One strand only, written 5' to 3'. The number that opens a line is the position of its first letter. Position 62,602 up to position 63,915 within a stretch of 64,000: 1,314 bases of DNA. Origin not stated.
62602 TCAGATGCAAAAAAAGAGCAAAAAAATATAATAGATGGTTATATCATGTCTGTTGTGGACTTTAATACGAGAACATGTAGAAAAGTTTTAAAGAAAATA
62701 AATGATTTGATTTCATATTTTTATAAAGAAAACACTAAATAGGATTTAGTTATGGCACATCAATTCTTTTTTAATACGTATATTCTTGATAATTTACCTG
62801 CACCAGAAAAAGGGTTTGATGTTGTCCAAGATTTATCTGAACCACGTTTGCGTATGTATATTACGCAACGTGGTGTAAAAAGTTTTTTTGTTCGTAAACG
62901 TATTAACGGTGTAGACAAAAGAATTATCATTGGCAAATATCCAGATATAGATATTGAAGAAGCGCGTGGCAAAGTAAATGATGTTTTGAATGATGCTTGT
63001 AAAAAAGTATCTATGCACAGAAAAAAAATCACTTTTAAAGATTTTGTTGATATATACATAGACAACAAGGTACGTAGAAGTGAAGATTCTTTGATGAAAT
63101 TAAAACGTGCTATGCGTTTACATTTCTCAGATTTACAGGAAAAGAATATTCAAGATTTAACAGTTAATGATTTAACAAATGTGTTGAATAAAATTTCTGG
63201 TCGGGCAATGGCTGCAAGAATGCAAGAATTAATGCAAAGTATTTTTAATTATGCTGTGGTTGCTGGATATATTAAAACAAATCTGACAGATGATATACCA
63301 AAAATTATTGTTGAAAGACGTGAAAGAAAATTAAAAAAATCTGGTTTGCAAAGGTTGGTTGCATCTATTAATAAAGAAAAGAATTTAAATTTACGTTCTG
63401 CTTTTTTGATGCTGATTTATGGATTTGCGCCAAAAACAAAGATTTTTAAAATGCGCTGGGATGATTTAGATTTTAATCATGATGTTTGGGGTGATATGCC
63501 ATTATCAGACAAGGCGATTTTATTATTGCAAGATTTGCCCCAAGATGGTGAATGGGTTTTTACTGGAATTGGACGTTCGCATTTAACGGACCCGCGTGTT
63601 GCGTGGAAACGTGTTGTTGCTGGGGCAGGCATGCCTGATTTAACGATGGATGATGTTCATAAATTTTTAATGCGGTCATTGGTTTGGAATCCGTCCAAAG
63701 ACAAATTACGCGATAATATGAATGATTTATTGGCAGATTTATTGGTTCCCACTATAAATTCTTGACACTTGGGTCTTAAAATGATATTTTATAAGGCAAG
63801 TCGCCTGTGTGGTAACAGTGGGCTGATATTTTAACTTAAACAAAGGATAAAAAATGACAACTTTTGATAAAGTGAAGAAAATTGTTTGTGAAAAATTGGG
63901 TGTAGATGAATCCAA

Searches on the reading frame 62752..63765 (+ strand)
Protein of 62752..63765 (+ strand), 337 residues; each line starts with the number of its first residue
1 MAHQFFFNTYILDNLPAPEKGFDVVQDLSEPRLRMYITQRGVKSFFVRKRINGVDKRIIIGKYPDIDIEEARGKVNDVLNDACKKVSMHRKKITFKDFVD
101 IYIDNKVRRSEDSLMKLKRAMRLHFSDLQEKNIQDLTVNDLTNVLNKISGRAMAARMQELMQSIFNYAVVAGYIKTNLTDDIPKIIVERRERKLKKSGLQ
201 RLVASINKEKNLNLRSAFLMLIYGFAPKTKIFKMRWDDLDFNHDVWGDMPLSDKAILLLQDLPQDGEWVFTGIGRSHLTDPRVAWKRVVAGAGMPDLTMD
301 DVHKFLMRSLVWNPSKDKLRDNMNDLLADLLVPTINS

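Call 29: search_protein_families(library=pfam, proteins=[window:62752-63765:+], max_evalue=0.001)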
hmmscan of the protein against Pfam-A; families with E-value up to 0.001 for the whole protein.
window:62752-63765:+ (337 aa): 3 families
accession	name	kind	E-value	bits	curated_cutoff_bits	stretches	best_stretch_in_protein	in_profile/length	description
PF22022.2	Phage_int_M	-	3.3e-08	34.1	27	1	95-182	1-93/96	Phage integrase central domain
PF13356.12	Arm-DNA-bind_3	-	2.1e-06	28.2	27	1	32-82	22-70/83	Arm DNA-binding domain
PF14659.12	Phage_int_SAM_3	-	0.00013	22.5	22.6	1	94-148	1-57/58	Phage integrase, N-terminal SAM-like domain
